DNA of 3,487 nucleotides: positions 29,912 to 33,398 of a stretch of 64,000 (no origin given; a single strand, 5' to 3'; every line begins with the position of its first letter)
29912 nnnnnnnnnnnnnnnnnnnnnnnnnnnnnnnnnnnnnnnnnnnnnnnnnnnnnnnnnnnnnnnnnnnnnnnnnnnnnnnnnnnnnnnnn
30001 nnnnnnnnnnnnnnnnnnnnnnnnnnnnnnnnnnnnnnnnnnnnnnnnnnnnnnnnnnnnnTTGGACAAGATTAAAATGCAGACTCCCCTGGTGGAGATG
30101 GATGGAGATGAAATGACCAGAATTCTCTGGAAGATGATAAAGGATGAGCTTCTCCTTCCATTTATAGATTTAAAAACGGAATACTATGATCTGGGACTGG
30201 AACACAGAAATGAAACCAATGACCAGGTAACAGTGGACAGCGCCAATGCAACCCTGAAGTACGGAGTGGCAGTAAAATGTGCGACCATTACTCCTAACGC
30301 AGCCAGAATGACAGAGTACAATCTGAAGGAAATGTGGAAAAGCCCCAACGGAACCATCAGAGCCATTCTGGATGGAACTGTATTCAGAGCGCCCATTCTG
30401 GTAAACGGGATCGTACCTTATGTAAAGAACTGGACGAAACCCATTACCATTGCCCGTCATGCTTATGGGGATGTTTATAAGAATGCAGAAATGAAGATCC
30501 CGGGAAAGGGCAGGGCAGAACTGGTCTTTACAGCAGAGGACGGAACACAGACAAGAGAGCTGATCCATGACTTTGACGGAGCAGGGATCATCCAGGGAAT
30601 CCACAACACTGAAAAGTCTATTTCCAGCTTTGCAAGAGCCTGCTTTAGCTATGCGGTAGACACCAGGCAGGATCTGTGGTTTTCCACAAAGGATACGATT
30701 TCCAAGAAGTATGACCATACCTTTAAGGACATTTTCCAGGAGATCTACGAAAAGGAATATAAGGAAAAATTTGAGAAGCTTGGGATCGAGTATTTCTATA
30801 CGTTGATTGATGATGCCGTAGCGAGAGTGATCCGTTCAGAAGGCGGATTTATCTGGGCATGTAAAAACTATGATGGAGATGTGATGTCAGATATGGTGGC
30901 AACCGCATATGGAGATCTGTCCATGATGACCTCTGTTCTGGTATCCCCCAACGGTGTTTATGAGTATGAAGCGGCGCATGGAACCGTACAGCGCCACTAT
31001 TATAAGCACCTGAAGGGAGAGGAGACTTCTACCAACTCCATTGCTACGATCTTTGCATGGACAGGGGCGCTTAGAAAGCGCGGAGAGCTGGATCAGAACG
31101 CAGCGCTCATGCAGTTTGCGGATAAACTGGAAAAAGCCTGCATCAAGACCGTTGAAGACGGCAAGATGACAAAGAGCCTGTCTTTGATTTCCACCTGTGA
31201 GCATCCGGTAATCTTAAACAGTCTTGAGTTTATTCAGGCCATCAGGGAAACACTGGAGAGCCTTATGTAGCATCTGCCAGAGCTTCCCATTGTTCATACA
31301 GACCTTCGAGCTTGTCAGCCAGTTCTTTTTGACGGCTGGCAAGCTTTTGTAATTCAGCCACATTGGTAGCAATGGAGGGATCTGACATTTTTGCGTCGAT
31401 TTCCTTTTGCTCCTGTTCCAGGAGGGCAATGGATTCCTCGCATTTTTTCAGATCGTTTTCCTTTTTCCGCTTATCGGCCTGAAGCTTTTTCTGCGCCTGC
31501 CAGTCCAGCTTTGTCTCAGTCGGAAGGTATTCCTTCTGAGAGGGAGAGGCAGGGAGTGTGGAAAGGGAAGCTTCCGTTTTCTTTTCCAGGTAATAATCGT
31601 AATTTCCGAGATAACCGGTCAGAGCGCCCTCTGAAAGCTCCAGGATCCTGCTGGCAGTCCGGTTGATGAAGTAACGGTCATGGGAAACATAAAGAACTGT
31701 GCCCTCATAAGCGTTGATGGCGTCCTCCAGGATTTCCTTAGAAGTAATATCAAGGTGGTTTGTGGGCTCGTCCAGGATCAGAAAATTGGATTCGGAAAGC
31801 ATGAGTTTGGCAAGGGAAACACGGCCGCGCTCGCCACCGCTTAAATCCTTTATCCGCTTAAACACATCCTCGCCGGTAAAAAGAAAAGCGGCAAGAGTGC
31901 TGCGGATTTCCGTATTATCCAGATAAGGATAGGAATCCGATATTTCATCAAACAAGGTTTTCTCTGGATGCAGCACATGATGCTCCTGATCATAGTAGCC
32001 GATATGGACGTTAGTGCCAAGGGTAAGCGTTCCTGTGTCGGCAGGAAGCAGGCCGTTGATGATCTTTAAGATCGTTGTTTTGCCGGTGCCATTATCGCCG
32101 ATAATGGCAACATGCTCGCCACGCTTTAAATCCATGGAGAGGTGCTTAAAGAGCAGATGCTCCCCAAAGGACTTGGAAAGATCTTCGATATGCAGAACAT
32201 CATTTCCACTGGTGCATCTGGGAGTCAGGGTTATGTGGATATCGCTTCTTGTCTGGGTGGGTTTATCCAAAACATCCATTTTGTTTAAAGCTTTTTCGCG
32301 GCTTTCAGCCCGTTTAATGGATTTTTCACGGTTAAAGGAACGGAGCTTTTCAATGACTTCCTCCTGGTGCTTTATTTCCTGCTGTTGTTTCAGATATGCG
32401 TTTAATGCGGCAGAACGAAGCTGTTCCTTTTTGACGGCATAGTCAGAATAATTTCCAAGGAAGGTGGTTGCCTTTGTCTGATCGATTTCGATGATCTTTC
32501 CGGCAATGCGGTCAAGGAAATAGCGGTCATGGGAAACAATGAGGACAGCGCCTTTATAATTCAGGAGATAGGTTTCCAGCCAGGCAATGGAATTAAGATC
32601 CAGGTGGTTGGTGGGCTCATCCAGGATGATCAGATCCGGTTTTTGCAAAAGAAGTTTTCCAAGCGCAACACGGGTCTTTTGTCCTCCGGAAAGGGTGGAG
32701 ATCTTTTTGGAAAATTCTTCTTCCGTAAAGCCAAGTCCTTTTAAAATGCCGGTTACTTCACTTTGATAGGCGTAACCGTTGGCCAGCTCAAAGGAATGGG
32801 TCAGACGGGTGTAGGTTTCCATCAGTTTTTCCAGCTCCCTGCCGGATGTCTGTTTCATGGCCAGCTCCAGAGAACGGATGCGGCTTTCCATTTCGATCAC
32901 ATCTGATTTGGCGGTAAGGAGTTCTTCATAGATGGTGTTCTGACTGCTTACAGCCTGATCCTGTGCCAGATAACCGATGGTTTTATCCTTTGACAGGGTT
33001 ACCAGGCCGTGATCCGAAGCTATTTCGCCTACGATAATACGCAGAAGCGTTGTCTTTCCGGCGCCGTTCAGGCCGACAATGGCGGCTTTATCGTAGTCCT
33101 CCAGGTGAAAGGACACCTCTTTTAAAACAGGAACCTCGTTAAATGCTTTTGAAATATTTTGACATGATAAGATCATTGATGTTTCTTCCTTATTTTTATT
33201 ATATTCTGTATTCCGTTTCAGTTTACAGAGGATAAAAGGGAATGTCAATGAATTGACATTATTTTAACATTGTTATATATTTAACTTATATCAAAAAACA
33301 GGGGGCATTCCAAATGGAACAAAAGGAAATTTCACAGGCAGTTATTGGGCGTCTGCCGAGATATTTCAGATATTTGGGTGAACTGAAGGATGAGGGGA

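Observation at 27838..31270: Putative Re-citrate synthase - GntR - isocitrate dehydrogenase operon with a GntR palindrome over the promoter -10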

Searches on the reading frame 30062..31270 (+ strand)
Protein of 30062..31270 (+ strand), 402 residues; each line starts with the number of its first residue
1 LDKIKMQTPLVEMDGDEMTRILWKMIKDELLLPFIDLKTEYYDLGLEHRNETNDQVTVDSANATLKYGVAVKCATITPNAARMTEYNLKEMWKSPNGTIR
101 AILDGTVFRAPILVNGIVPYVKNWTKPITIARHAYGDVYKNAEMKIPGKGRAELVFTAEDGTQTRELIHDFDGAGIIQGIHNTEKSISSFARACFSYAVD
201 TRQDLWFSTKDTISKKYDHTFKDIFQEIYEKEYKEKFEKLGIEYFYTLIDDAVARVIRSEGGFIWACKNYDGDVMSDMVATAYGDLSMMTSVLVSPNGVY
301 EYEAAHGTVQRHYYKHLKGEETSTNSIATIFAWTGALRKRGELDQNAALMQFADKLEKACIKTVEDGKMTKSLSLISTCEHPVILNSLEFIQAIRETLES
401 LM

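Call 5: search_protein_families(library=pfam, proteins=[window:30062-31270:+])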
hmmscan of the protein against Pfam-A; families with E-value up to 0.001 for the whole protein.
window:30062-31270:+ (402 aa): 1 family
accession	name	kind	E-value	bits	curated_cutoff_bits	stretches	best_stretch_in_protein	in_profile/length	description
PF00180.25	Iso_dh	-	3.3e-54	184.9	27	1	9-377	5-336/348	Isocitrate/isopropylmalate dehydrogenase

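Call 6: search_protein_families(library=ncbifam, proteins=[window:30062-31270:+])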
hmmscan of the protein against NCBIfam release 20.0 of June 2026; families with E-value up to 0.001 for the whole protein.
window:30062-31270:+ (402 aa): 13 families
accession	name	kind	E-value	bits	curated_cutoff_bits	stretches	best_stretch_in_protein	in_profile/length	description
NF006156.0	PRK08299.1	equivalog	1.9e-202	672.2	335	1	1-401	1-401/403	NADP-dependent isocitrate dehydrogenase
TIGR00127.1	nadp_idh_euk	equivalog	6e-168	558.6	397.15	1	3-399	2-404/409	isocitrate dehydrogenase (NADP(+))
NF006673.0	PRK09222.1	equivalog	2e-10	40.3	509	1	189-397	153-340/482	NADP-dependent isocitrate dehydrogenase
TIGR02924.1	ICDH_alpha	equivalog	8.2e-08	31.7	561.35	1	189-372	149-313/473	isocitrate dehydrogenase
TIGR00175.1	mito_nad_idh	equivalog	3.2e-07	29.8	432.4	1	174-374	134-318/334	isocitrate dehydrogenase (NAD(+))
TIGR00169.1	leuB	equivalog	4.9e-07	29.1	353.2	1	182-374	160-333/349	3-isopropylmalate dehydrogenase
NF005036.0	PRK06451.1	equivalog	5e-07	28.8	484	1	50-373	73-386/412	NADP-dependent isocitrate dehydrogenase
TIGR00183.1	prok_nadp_idh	equivalog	1.3e-06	27.5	567.3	1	55-312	83-345/417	isocitrate dehydrogenase (NADP(+))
NF040619.1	AksF_Meth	equivalog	6.9e-06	25.4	500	1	183-339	157-303/343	homoisocitrate dehydrogenase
TIGR02088.1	LEU3_arch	subfamily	9.8e-06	25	409.8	1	183-343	141-287/324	isopropylmalate/isohomocitrate dehydrogenases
NF005425.0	PRK07006.1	equivalog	0.00024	20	490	0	96-311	115-344/416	NADP-dependent isocitrate dehydrogenase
TIGR02089.1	TTC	equivalog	0.0006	18.8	470.4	1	183-365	162-334/352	tartrate dehydrogenase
NF006048.0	PRK08194.1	equivalog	0.00099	18.3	501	0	177-367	153-333/352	tartrate dehydrogenase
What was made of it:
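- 30062..31270 (+): NADP-dependent isocitrate dehydrogenase (eukaryotic-type), 402 aa. TTG start 6 nt after GGAGG, overlapping the GntR stop by 14 nt. NF006156 at 672 bits (cut-off 335) and TIGR00127 at 559 bits (cut-off 397) (call 6).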

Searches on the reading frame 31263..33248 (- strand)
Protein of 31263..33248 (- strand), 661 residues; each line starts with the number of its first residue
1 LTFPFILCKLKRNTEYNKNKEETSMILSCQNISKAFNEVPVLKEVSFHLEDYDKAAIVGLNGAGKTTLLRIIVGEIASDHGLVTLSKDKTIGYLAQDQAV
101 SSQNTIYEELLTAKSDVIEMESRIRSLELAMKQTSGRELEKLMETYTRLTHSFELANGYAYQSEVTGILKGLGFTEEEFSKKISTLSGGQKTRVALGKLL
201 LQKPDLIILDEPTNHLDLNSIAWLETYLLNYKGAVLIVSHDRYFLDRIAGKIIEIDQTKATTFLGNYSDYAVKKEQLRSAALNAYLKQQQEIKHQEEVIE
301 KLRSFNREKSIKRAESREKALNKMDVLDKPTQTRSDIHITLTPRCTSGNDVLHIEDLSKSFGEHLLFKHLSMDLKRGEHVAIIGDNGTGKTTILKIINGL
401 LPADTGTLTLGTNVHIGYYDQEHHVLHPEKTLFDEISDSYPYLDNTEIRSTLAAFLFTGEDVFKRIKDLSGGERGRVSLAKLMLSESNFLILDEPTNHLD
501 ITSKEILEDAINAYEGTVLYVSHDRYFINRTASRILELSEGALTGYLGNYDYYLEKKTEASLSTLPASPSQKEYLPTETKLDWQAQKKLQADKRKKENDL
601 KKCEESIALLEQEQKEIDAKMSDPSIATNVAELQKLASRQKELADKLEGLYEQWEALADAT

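Call 5: search_protein_families(library=pfam, proteins=[window:31263-33248:-])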
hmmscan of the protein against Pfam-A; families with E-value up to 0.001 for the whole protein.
window:31263-33248:- (661 aa): 13 families
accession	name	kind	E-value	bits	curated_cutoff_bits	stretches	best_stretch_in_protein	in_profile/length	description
PF00005.33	ABC_tran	-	1.4e-51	175.1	25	2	368-497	2-137/137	ABC transporter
PF12848.13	ABC_tran_Xtn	-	6e-22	78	25.9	1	253-337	1-83/85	ABC transporter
PF16326.10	ABC_tran_CTD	-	1e-13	51.7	32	1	594-658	4-68/69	ABC transporter C-terminal domain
PF13304.12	AAA_21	-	2.9e-11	44.4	27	0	381-401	3-23/304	AAA domain, putative AbiEii toxin, Type IV TA system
PF02463.25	SMC_N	-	3.3e-11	43.5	40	1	55-257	27-213/220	RecF/RecN/SMC N terminal domain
PF13401.12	AAA_22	-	2.3e-07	31.6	27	0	56-120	9-64/130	AAA domain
PF13555.12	AAA_29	-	4.1e-07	30.1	27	0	369-401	14-46/61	P-loop containing region of AAA domain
PF13191.12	AAA_16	-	1.6e-05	25.9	32.6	0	375-404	22-51/167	AAA ATPase domain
PF03193.22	RsgA_GTPase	-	0.00013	22.3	30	0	321-406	60-135/174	RsgA GTPase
PF20720.3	nSTAND3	-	0.00016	21.8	27.2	0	38-85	3-51/155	Novel STAND NTPase 3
PF05729.18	NACHT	-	0.0002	21.7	26.7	0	56-80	4-28/167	NACHT domain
PF25199.1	nSTAND_NTPase5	-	0.00031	21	34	0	56-91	45-81/145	Novel STAND NTPase 5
PF00931.28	NB-ARC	-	0.00031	20.5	23.5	0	51-124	17-88/248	NB-ARC domain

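Call 6: search_protein_families(library=ncbifam, proteins=[window:31263-33248:-])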
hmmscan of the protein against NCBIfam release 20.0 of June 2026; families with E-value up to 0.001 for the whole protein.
window:31263-33248:- (661 aa): 195 families (the best 25 are shown)
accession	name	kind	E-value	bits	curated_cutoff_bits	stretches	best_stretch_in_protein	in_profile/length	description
TIGR03719.1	ABC_ABC_ChvD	subfamily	4.5e-154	514.1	806.75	2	25-532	3-507/552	energy-dependent translational throttle protein EttA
NF008775.0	PRK11819.1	equivalog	4.8e-148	494.2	599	2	24-512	4-489/556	energy-dependent translational throttle protein EttA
NF000355.4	ribo_prot_ABC_F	equivalog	1.5e-141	472.7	380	2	25-522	1-483/499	ribosomal protection-like ABC-F family protein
NF050005.1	ABC_ATPase_Uup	equivalog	5.7e-122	408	900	1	26-658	3-633/636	ATP-binding cassette ATPase Uup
NF011646.0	PRK15064.1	equivalog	5.3e-119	398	762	2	148-558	118-528/530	ABC-F family ATPase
NF008358.0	PRK11147.1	equivalog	1.1e-115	387.3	936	1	27-658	4-629/635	ABC transporter ATP-binding protein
NF000514.1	ABCF_OptrA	exception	5.7e-114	381.8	1450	1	19-656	13-647/655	ABC-F type ribosomal protection protein OptrA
NF000170.2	ABCF_Vga_all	exception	2.1e-106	356.5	725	3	286-560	203-475/521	Vga family ABC-F type ribosomal protection protein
NF043038.1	ABCF_CplR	exception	3e-101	339.8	780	4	309-562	247-493/544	ABC-F type ribosomal protection protein CplR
NF000171.1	ABCF_producer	exception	1.2e-99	334.3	800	3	27-301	4-279/541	TlrC/CarA/OleB/SrmB family ABC-F type ribosomal protection protein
NF000168.2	ABCF_Msr_all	exception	7.1e-98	328.3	680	5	287-532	232-472/487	Msr family ABC-F type ribosomal protection protein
NF000169.2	ABCF_Sal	exception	7e-97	325.3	725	3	141-465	87-428/542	Sal family ABC-F type ribosomal protection protein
NF007921.0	PRK10636.1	equivalog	2.6e-92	310.1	917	2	115-654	82-621/638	ABC transporter ATP-binding protein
NF000166.1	ABCF_CarA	exception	8.2e-80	268.5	1050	3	27-299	6-287/556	ABC-F type ribosomal protection protein Car(A)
NF000167.2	ABCF_Lsa_all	exception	4.9e-71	240.2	750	4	170-319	102-252/492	Lsa family ABC-F type ribosomal protection protein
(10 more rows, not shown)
